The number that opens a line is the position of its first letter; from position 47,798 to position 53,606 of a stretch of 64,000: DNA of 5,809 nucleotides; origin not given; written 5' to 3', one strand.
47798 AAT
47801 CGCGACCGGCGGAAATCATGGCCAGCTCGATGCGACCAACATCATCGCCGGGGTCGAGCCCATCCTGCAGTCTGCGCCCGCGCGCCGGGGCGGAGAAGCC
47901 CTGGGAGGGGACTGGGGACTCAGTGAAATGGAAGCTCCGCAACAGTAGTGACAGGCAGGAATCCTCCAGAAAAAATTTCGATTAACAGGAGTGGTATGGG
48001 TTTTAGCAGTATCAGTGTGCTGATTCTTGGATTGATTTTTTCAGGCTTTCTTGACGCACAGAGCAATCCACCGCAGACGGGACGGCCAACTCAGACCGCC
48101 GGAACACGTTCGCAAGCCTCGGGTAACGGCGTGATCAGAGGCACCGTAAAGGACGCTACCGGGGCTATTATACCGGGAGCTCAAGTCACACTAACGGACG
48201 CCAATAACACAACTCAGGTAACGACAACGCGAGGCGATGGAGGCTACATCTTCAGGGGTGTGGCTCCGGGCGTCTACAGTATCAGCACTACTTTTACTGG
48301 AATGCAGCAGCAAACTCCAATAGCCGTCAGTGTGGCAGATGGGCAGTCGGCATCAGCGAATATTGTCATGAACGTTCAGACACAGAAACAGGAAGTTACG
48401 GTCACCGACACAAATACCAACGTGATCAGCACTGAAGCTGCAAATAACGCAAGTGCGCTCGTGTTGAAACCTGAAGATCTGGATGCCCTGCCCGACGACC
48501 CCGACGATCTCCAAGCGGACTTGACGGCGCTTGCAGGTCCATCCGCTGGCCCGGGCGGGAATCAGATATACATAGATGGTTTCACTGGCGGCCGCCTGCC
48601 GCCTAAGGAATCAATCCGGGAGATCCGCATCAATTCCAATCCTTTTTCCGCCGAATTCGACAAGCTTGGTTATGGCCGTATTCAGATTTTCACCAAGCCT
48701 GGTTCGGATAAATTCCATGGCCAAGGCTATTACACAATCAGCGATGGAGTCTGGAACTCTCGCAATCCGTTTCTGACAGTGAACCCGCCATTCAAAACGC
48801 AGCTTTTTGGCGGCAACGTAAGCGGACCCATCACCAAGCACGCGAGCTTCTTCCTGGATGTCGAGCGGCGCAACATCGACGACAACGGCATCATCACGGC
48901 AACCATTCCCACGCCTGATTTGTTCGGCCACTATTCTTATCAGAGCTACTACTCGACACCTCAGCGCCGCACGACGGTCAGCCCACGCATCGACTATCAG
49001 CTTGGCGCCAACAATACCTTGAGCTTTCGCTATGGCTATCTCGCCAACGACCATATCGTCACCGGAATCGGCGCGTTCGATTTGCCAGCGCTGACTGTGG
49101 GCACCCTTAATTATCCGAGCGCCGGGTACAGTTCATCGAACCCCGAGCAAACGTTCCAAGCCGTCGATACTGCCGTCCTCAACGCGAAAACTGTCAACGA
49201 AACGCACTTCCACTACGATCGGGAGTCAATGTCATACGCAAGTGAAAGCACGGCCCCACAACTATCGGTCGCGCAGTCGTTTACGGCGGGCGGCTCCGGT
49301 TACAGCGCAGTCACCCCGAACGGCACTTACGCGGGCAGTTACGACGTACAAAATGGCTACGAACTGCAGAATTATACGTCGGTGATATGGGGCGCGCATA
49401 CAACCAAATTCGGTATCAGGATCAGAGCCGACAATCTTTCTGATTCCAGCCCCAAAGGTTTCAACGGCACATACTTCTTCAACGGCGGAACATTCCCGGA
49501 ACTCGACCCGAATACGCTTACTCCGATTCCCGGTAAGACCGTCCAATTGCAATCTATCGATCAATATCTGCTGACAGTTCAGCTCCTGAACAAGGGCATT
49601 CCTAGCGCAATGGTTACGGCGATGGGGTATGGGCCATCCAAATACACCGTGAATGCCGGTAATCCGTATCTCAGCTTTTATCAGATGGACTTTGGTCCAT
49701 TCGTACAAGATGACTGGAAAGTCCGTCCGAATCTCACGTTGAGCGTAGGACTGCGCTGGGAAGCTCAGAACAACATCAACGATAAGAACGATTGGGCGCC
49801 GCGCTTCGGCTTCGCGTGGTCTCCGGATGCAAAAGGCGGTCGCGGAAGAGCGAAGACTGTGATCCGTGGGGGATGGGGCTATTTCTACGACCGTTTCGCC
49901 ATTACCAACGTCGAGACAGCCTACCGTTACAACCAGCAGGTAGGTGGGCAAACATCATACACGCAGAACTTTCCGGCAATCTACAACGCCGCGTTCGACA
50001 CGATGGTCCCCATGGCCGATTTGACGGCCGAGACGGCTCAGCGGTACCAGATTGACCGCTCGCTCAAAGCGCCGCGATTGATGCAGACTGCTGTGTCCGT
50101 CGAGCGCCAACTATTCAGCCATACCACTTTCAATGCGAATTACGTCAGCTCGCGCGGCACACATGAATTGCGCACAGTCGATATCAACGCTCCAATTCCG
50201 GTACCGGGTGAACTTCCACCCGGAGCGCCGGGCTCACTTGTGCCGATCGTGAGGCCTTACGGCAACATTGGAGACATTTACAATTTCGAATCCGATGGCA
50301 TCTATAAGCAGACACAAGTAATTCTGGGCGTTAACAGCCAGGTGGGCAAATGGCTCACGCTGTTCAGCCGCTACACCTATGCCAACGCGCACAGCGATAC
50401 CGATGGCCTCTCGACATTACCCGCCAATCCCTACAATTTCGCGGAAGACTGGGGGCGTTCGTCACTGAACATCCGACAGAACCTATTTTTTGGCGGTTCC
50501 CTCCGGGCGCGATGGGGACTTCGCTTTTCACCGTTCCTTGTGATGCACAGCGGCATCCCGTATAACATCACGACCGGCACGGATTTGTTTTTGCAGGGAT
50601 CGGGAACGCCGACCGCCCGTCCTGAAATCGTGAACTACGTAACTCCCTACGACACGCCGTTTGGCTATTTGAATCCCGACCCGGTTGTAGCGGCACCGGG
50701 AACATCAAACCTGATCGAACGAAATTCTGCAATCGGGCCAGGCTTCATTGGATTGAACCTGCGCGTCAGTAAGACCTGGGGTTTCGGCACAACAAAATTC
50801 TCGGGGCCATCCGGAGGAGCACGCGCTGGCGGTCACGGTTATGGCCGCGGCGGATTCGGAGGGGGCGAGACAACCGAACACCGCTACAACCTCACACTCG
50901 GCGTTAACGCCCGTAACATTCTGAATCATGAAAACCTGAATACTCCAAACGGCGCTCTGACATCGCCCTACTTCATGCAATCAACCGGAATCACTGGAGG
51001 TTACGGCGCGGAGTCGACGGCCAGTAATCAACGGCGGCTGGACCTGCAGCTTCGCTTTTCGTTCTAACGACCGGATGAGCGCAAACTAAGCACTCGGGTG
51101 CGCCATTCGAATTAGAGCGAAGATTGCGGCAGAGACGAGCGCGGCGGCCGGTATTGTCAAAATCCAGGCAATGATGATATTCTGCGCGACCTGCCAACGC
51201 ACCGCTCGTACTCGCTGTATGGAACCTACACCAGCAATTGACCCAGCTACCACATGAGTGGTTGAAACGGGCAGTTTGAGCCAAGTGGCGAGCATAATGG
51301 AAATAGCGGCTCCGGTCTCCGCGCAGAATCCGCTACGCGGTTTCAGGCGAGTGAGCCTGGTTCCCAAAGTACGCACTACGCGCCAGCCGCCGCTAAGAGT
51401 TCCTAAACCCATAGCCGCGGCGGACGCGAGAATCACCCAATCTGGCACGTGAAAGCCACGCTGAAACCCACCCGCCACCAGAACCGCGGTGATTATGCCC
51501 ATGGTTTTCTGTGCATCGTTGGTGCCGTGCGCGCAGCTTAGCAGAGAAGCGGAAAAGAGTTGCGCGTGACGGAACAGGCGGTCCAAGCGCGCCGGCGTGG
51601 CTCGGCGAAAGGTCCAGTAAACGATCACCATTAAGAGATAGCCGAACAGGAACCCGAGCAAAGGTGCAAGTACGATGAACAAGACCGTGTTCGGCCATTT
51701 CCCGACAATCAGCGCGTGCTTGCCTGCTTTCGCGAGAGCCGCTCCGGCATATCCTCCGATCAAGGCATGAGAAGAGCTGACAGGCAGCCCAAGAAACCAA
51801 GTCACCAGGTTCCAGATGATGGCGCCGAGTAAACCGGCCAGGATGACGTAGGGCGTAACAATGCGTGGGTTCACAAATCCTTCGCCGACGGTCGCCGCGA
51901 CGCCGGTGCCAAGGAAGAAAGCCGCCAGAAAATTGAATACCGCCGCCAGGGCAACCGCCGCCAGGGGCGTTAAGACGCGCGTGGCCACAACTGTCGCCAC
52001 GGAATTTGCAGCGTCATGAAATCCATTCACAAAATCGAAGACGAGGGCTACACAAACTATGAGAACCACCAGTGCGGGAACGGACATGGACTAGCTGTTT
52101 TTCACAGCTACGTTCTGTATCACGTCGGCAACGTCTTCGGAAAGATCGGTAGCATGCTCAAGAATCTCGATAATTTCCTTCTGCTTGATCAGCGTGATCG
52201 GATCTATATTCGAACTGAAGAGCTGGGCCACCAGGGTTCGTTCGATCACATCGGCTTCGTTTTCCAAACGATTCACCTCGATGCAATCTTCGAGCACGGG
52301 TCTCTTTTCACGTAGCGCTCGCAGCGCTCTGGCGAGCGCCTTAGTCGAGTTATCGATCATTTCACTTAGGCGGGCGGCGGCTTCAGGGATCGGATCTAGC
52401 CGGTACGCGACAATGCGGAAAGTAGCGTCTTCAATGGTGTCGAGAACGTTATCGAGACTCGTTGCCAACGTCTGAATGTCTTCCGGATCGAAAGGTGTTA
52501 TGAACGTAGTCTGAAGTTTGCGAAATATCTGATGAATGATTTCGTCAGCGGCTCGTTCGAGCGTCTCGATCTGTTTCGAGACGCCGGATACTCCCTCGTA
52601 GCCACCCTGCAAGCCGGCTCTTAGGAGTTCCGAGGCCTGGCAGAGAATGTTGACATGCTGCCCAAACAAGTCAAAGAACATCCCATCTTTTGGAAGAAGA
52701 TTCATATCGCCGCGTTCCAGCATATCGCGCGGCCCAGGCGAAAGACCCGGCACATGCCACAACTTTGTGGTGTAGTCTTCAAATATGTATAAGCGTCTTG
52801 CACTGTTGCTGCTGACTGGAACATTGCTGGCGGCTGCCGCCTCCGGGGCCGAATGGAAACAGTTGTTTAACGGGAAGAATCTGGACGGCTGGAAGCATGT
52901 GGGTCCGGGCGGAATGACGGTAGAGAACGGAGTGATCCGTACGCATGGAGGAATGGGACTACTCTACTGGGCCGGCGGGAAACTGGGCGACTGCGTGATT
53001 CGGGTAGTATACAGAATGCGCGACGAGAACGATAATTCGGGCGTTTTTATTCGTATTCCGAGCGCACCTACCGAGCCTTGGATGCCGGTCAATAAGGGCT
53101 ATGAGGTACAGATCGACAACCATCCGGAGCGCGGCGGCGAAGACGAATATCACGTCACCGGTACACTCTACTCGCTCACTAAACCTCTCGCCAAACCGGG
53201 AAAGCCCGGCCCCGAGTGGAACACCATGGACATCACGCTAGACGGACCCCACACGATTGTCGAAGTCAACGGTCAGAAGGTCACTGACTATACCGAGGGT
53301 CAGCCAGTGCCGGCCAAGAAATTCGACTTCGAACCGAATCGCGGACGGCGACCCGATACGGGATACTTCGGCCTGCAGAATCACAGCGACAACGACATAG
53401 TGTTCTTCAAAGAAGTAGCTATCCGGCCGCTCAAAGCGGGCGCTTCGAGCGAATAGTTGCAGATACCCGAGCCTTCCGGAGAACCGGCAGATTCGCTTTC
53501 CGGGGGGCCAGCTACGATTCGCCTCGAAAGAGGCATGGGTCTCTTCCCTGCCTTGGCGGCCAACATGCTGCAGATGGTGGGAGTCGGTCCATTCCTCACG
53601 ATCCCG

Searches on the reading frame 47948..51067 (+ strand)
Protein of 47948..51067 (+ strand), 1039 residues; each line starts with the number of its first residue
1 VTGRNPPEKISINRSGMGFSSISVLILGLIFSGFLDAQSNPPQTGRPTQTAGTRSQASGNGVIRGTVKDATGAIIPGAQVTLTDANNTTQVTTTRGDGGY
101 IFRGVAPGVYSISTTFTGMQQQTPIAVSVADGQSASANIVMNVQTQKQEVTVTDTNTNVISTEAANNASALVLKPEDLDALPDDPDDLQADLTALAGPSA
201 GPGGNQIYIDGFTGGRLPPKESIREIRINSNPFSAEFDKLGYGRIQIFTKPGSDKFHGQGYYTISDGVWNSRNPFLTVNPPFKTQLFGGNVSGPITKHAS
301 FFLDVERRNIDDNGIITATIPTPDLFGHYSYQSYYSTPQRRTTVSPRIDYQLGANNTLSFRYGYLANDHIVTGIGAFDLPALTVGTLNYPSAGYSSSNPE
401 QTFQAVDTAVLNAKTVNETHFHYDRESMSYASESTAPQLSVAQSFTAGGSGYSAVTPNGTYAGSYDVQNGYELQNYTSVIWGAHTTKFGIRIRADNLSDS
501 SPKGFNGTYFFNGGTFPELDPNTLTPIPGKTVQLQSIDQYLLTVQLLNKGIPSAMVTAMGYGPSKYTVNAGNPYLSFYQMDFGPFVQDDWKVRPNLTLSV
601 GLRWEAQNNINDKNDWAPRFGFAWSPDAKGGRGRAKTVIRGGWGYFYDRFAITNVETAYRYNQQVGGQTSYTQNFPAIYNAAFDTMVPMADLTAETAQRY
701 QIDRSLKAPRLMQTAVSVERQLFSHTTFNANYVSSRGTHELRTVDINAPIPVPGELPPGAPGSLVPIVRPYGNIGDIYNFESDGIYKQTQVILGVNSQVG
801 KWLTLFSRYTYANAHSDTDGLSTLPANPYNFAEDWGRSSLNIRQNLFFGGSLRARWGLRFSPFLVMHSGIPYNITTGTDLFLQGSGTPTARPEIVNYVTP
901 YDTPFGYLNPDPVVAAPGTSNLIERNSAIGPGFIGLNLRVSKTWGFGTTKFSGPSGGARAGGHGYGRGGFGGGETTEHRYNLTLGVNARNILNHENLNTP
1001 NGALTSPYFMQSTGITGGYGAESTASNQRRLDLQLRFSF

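Call 55: search_protein_families(library=pfam, proteins=[window:47948-51067:+], max_evalue=0.00001)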
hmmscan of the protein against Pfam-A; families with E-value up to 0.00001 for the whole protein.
window:47948-51067:+ (1039 aa): 4 families
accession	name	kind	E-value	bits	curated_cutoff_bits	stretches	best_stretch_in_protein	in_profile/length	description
PF25183.1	OMP_b-brl_4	-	3.2e-78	264.5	30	3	611-947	433-790/838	Outer membrane beta barrel domain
PF13620.12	CarboxypepD_reg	-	2.5e-17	63.4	32.3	1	63-141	2-81/82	Carboxypeptidase regulatory-like domain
PF13715.12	CarbopepD_reg_2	-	7.2e-07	29.6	32.2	1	63-152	1-88/88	CarboxypepD_reg-like domain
PF17210.9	SdrD_B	-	9.8e-06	26.2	29.7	0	67-158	16-107/112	SdrD B-like domain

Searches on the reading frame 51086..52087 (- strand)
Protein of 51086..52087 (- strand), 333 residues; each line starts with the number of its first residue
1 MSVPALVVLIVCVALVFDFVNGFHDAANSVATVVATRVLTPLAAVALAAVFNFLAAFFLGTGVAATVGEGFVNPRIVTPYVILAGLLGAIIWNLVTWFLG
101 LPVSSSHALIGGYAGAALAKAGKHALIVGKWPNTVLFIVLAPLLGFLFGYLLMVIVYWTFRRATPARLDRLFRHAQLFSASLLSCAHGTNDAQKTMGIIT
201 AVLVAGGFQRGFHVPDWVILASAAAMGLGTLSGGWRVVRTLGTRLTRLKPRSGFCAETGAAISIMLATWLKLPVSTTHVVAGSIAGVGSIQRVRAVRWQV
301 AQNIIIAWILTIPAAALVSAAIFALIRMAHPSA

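Call 55: search_protein_families(library=pfam, proteins=[window:51086-52087:-], max_evalue=0.00001)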
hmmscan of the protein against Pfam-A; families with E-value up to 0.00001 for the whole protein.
window:51086-52087:- (333 aa): 1 family
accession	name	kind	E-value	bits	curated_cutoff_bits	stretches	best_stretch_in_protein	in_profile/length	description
PF01384.25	PHO4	-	1.1e-96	324.3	33.7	1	21-319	1-350/350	Phosphate transporter family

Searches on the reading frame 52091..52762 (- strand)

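Call 55: search_protein_families(library=pfam, proteins=[window:52091-52762:-], max_evalue=0.00001)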
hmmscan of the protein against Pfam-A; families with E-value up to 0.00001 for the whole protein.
window:52091-52762:- (223 aa): 1 family
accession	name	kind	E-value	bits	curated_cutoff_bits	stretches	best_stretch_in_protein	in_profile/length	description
PF01865.21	PhoU_div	-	2.1e-28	99.6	24.4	1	29-219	13-212/214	Protein of unknown function DUF47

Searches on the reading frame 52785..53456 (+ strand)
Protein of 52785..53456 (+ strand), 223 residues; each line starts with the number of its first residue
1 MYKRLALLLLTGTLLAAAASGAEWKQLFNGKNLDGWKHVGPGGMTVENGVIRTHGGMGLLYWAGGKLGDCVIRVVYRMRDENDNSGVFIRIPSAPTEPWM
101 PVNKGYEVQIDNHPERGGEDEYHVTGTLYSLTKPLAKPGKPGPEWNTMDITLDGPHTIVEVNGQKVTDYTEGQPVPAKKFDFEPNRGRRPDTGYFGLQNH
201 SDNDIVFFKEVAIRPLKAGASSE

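Call 55: search_protein_families(library=pfam, proteins=[window:52785-53456:+], max_evalue=0.00001)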
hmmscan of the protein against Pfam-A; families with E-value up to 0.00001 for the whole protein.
window:52785-53456:+ (223 aa): 1 family
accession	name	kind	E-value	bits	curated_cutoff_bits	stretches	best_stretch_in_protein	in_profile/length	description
PF06439.18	3keto-disac_hyd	-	6e-43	147.5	26.8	1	23-214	1-187/187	3-keto-disaccharide hydrolase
